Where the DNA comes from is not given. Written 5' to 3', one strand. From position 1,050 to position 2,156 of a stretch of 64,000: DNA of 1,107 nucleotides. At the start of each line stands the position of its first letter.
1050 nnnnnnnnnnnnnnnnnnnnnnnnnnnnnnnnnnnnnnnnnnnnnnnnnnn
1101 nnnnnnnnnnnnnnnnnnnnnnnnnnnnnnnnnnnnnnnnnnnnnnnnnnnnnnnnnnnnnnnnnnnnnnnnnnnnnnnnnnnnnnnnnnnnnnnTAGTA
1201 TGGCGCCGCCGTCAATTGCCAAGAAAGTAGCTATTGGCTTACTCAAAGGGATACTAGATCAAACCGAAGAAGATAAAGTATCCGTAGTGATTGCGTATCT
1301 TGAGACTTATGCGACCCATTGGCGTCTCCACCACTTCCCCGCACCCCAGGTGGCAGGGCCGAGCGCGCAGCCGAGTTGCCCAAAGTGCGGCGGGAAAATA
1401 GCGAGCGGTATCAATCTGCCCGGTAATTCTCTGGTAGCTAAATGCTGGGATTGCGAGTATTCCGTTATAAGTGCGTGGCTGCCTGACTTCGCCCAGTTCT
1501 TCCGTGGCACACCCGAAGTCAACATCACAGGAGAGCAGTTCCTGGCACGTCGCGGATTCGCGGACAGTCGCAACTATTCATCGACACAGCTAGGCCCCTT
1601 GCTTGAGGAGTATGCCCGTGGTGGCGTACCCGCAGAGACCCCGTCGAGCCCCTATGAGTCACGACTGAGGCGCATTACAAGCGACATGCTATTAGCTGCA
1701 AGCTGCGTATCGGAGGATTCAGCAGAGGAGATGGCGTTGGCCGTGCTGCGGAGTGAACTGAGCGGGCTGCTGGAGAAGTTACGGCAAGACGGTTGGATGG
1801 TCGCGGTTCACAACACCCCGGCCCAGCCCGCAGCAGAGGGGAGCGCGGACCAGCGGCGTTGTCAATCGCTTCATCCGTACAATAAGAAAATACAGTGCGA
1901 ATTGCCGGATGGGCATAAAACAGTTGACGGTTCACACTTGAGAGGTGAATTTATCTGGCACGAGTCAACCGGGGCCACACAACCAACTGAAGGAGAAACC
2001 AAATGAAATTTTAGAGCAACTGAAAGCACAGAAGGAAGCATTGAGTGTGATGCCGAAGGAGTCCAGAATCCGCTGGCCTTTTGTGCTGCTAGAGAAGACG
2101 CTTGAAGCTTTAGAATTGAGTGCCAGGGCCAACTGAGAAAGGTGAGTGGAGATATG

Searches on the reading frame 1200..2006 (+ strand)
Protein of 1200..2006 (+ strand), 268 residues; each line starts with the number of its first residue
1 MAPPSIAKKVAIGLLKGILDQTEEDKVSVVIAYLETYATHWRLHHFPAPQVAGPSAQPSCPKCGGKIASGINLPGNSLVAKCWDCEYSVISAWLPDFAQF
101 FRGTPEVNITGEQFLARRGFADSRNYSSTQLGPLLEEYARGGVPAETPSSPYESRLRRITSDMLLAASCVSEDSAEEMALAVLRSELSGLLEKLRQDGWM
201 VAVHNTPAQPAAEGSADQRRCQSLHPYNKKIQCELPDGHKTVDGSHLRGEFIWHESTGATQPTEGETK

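Call 17: find_encoding_contigs(protein=window:1200-2006:+, flank=10000, max_places=4)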
Protein window:1200-2006:+ (268 aa): 1 contig read that carries it; 1 place shown.
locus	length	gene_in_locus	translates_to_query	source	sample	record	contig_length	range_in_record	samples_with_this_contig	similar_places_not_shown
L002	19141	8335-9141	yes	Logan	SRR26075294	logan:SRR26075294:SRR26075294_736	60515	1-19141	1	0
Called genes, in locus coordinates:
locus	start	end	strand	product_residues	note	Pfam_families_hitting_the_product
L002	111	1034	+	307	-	PF00154:RecA_N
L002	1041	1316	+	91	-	-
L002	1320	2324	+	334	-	PF13177:DNA_pol3_delta2, PF00004:AAA, PF13173:AAA_14 (weak)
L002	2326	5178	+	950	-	PF02463:SMC_N (weak), PF13476:AAA_23 (weak)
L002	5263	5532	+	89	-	PF00313:CSD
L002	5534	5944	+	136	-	-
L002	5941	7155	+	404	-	-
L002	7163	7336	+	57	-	-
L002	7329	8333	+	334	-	PF04055:Radical_SAM, PF13186:SPASM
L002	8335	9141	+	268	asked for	-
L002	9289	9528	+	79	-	-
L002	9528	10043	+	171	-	-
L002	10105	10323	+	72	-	-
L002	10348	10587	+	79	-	-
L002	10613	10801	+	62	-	-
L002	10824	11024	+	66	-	-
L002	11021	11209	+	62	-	-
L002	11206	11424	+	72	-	-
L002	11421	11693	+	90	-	-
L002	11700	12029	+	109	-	-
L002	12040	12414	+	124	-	-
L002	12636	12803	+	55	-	-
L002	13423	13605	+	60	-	-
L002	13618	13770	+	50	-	-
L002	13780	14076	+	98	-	-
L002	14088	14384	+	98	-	-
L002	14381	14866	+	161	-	-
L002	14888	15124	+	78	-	-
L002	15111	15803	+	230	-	-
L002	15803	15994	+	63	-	-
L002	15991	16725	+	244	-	-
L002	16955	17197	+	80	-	-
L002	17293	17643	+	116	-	-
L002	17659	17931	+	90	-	-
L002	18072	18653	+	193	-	-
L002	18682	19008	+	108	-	-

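Call 43: find_related_loci(query=L002:111-1034:+, collection=viral_contigs, flank=10000)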
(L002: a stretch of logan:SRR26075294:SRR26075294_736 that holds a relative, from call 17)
Query L002:111-1034:+ (307 aa) in viral_contigs; peptide patterns used: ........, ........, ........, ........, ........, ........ (x = any residue, [..] = any of these).
7 stretches matched a pattern, but none encodes a relative of the query by tblastn (E <= 1e-3).

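Call 44: find_related_loci(query=L002:111-1034:+, collection=metagenome_contigs, flank=10000)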
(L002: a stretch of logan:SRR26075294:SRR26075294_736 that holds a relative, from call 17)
Query L002:111-1034:+ (307 aa) in metagenome_contigs; peptide patterns used: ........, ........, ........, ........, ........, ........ (x = any residue, [..] = any of these).
50 stretches matched a pattern, but none encodes a relative of the query by tblastn (E <= 1e-3).
